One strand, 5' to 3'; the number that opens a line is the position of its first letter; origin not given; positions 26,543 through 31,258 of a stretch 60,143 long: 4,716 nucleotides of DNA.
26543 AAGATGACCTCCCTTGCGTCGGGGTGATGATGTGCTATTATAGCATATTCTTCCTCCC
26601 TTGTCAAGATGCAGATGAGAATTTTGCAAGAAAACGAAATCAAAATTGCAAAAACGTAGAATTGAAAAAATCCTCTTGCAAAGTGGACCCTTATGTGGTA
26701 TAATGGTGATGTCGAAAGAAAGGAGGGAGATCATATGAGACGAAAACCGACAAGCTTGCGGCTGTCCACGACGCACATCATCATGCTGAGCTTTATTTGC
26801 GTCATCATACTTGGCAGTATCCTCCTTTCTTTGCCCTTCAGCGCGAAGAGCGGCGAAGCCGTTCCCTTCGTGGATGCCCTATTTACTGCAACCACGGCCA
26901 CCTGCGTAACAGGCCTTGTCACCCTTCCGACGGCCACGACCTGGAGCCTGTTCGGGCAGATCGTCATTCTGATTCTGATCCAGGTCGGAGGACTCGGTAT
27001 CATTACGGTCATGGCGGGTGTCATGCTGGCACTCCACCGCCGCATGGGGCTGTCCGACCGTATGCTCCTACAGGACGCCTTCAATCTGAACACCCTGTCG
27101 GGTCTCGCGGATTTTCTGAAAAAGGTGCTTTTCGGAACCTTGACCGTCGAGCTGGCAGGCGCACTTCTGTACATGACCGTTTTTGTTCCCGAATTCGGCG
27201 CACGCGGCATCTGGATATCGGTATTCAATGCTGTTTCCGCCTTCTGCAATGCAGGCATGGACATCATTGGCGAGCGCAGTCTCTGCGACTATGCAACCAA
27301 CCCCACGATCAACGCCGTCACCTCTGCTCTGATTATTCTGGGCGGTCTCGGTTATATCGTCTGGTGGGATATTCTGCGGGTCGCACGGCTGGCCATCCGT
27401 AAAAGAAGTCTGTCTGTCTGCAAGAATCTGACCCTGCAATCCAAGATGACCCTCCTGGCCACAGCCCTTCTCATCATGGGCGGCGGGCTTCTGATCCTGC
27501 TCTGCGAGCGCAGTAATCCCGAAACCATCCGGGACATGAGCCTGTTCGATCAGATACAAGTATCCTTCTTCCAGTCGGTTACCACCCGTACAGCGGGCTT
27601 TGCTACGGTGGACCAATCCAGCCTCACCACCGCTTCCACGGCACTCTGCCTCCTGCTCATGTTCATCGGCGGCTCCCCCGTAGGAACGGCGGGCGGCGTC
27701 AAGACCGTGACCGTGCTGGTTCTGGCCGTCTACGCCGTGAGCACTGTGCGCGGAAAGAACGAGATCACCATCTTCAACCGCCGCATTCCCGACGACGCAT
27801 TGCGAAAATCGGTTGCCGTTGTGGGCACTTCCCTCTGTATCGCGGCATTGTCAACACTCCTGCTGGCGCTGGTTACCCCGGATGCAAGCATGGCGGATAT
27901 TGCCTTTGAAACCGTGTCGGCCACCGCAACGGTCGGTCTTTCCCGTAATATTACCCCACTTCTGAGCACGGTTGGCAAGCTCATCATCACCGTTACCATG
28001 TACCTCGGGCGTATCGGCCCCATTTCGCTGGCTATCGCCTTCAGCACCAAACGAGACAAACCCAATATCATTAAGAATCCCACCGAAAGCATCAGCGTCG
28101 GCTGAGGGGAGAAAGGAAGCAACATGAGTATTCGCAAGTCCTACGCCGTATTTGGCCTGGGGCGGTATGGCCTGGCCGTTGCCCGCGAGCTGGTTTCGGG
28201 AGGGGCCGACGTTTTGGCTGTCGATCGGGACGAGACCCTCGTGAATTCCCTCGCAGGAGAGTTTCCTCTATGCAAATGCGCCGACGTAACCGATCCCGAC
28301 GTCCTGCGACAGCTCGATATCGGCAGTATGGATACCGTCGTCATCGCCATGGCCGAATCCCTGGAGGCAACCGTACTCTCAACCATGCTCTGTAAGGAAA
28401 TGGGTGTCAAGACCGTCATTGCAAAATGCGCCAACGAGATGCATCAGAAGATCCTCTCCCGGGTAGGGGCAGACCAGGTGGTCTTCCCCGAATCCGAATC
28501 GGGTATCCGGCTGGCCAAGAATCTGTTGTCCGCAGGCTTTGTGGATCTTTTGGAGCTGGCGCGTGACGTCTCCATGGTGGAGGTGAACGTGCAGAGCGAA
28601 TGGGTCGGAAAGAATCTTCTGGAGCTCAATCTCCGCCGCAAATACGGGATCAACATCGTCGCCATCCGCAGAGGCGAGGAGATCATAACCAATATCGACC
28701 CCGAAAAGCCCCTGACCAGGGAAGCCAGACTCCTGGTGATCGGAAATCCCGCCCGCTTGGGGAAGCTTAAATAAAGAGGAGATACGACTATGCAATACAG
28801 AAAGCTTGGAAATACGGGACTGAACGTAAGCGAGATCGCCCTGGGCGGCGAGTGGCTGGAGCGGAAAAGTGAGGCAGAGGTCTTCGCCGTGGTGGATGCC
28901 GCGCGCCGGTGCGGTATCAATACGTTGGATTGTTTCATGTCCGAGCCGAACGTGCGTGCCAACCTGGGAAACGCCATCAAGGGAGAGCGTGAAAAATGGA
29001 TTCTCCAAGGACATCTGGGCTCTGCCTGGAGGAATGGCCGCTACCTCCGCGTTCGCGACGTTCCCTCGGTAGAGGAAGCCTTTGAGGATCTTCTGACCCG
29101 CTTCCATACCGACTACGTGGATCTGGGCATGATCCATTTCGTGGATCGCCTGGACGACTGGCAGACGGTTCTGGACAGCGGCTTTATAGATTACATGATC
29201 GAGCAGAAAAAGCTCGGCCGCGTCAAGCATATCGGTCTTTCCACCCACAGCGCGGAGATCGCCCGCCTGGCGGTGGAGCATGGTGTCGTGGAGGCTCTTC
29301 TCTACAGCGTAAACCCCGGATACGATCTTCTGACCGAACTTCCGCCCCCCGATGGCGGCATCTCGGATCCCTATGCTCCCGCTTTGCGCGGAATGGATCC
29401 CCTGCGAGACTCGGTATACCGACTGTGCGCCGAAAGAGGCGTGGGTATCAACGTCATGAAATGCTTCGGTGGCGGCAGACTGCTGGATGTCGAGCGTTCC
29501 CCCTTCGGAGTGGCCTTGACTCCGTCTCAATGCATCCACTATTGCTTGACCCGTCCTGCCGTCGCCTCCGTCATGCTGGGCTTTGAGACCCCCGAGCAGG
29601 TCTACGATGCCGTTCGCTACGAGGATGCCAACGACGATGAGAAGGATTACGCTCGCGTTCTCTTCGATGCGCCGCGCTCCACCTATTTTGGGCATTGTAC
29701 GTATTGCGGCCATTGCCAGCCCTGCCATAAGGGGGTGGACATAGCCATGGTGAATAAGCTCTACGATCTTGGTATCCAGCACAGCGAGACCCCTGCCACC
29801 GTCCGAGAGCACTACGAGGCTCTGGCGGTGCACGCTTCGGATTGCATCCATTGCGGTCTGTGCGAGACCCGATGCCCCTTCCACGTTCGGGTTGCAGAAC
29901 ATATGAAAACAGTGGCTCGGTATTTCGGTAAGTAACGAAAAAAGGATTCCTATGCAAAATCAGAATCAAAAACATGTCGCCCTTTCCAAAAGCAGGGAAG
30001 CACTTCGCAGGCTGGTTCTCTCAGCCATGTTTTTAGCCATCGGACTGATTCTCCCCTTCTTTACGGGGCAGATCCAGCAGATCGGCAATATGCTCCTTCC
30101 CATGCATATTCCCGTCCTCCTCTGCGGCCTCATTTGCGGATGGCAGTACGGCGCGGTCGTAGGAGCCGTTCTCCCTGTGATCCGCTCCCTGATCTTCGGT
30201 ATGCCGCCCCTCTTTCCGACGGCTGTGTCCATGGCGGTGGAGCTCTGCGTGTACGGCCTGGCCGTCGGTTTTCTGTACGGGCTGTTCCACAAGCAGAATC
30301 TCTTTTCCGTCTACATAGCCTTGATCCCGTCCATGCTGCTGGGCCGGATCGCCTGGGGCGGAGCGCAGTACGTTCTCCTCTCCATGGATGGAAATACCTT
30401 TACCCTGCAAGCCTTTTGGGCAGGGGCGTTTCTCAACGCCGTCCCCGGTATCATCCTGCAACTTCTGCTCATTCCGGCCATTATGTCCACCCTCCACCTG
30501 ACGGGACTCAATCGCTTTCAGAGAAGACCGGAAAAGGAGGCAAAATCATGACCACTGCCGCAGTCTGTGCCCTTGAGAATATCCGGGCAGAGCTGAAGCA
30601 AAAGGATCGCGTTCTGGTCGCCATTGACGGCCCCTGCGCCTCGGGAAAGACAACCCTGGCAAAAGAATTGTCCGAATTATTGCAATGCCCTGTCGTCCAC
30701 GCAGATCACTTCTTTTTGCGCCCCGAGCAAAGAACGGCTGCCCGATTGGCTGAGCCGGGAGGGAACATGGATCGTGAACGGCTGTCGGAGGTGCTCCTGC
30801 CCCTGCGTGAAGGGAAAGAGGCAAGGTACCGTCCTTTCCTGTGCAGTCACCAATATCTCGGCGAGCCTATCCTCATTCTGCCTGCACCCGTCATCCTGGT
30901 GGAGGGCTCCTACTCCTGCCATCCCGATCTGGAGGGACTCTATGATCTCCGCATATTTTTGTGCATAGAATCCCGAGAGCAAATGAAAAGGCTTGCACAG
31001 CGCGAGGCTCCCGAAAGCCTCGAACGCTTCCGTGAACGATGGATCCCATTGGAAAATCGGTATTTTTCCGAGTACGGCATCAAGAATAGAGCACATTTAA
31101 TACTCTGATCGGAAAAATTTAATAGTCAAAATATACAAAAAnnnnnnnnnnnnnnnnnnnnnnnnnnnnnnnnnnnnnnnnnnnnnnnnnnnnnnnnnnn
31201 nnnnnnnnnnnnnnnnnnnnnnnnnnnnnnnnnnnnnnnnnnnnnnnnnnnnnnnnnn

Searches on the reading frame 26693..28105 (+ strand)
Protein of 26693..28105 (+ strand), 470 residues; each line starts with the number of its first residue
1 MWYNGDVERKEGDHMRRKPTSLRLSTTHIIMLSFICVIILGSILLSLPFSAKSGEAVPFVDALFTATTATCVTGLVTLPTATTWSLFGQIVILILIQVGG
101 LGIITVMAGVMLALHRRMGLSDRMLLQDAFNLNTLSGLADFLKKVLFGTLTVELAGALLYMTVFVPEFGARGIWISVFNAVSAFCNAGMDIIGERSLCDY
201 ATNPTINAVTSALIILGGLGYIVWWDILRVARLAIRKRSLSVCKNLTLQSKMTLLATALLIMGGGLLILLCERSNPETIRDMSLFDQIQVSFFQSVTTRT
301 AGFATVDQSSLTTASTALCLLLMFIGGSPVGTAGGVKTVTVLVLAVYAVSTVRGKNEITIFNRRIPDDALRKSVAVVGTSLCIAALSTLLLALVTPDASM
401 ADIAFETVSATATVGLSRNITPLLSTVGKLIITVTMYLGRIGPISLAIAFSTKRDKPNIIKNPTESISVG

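Call 11: search_protein_families(library=phrogs, proteins=[window:26693-28105:+], max_evalue=0.01)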
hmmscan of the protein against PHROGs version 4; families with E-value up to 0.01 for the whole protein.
window:26693-28105:+ (470 aa): 2 families
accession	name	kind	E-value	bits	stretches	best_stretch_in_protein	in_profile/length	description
phrog_14873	-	unknown function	2.6e-98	331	1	26-467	7-433/435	-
phrog_1916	-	unknown function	2.1e-09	37.8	1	17-452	68-486/491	-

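Call 28: search_protein_families(library=pfam, proteins=[window:26693-28105:+], max_evalue=0.05)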
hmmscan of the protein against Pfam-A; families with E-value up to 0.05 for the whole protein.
window:26693-28105:+ (470 aa): 1 family
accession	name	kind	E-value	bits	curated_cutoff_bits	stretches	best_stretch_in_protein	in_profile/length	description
PF02386.22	TrkH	-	2.4e-51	175.2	27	1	30-458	38-498/502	Cation transport protein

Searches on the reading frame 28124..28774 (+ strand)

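Call 11: search_protein_families(library=phrogs, proteins=[window:28124-28774:+], max_evalue=0.01)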
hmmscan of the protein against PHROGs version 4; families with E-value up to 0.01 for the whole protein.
window:28124-28774:+ (216 aa): 1 family
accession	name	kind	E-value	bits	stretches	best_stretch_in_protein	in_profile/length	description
phrog_22554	-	unknown function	3.7e-33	116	1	1-185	8-192/236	-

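Call 28: search_protein_families(library=pfam, proteins=[window:28124-28774:+], max_evalue=0.05)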
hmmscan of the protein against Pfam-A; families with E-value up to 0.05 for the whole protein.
window:28124-28774:+ (216 aa): 7 families
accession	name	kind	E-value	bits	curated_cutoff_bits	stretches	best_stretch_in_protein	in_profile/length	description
PF02254.24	TrkA_N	-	3.6e-27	95.4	23.8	1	7-122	1-116/116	TrkA-N domain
PF02080.26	TrkA_C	-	4e-14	52.7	27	1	151-215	3-66/71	TrkA-C domain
PF03446.21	NAD_binding_2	-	0.0028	18.1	21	1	7-105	2-95/161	NAD binding domain of 6-phosphogluconate dehydrogenase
PF03807.23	F420_oxidored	-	0.0065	17.5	21.6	1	7-76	2-67/94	NADP oxidoreductase coenzyme F420-dependent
PF02826.25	2-Hacid_dh_C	-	0.035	13.9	25.1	0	5-38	37-70/178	D-isomer specific 2-hydroxyacid dehydrogenase, NAD binding domain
PF00107.32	ADH_zinc_N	-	0.037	14.4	31.8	0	87-124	7-43/129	Zinc-binding dehydrogenase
PF03721.20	UDPG_MGDP_dh_N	-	0.042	13.9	27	0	8-44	4-40/187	UDP-glucose/GDP-mannose dehydrogenase family, NAD binding domain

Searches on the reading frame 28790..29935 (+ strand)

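Call 11: search_protein_families(library=phrogs, proteins=[window:28790-29935:+], max_evalue=0.01)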
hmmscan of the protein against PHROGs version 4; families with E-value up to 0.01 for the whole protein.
window:28790-29935:+ (381 aa): 2 families
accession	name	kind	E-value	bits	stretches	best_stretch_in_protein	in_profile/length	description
phrog_8735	-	unknown function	7e-18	65.6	1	1-159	1-146/275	-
phrog_8732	-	unknown function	0.0065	18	0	339-370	27-58/107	-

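Call 28: search_protein_families(library=pfam, proteins=[window:28790-29935:+], max_evalue=0.05)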
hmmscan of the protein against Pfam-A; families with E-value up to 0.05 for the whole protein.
window:28790-29935:+ (381 aa): 11 families
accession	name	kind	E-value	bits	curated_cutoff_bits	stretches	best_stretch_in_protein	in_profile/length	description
PF00248.27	Aldo_ket_red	-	7.1e-18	65.1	24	1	17-231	8-197/291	Aldo/keto reductase family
PF13746.11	Fer4_18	-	6.7e-06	26.7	27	1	248-319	6-78/114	4Fe-4S dicluster domain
PF12838.12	Fer4_7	-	1.2e-05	26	27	1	341-365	27-51/52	4Fe-4S dicluster domain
PF00037.32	Fer4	-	1.3e-05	25.3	21.1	1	347-366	3-22/24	4Fe-4S binding domain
PF13183.11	Fer4_8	-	5.2e-05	24.1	27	2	302-366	4-68/68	4Fe-4S dicluster domain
PF13187.11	Fer4_9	-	7.2e-05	23.2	27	1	302-363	1-48/52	4Fe-4S dicluster domain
PF13534.11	Fer4_17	-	0.0006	20.7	22.2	1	303-366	2-60/61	4Fe-4S dicluster domain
PF13237.11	Fer4_10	-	0.0047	17.3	25.5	1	348-367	5-24/53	4Fe-4S dicluster domain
PF12797.12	Fer4_2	-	0.0048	17.2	24.5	1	346-364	4-22/22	4Fe-4S binding domain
PF12837.12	Fer4_6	-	0.016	15.6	25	1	350-366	7-23/24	4Fe-4S binding domain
PF12800.12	Fer4_4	-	0.031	15.1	24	1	350-364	2-16/17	4Fe-4S binding domain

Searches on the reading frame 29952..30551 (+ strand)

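Call 11: search_protein_families(library=phrogs, proteins=[window:29952-30551:+], max_evalue=0.01)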
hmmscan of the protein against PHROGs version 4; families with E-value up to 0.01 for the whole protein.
window:29952-30551:+ (199 aa): 0 families

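Call 28: search_protein_families(library=pfam, proteins=[window:29952-30551:+], max_evalue=0.05)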
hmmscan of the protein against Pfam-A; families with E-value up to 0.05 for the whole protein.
window:29952-30551:+ (199 aa): 2 families
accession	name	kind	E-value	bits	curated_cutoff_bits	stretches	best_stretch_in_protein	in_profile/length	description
PF12822.12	ECF_trnsprt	-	1e-17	65.1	30.7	1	19-177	1-168/169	ECF transporter, substrate-specific component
PF07694.17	5TM-5TMR_LYT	-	2.5e-06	27.6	24.6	1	12-130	10-122/169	5TMR of 5TMR-LYT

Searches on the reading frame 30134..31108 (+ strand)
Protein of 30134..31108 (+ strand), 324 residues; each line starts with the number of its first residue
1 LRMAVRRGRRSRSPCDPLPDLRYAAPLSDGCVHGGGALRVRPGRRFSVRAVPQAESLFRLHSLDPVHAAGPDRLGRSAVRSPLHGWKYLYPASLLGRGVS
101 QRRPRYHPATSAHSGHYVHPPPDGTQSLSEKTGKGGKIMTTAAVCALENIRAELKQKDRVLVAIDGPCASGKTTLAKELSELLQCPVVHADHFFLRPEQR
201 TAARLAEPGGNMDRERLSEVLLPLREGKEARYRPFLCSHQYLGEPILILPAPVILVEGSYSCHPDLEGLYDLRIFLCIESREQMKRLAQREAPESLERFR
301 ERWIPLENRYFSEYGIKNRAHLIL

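Call 28: search_protein_families(library=pfam, proteins=[window:30134-31108:+], max_evalue=0.05)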
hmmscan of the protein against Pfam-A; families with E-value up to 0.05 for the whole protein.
window:30134-31108:+ (324 aa): 9 families
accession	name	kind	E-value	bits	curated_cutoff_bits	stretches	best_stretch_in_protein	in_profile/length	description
PF13238.12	AAA_18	-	2.2e-06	28.6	29.4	1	162-296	1-117/128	AAA domain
PF00485.24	PRK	-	1.9e-05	25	22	1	162-284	2-143/196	Phosphoribulokinase / Uridine kinase family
PF02224.24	Cytidylate_kin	-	0.00012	22.3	26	1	162-193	1-32/211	Cytidylate kinase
PF01202.28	SKI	-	0.00037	21.1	22.1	1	169-221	2-55/159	Shikimate kinase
PF02223.23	Thymidylate_kin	-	0.00057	20.1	27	0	257-296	105-144/185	Thymidylate kinase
PF13671.12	AAA_33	-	0.0082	16.9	27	1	161-197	1-37/143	AAA domain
PF01712.25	dNK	-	0.016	15.4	27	0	163-189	2-28/203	Deoxynucleoside kinase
PF01121.26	CoaE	-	0.021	15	27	1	161-193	2-33/180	Dephospho-CoA kinase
PF02367.23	TsaE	-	0.029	14.8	26.6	0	149-185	9-47/128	Threonylcarbamoyl adenosine biosynthesis protein TsaE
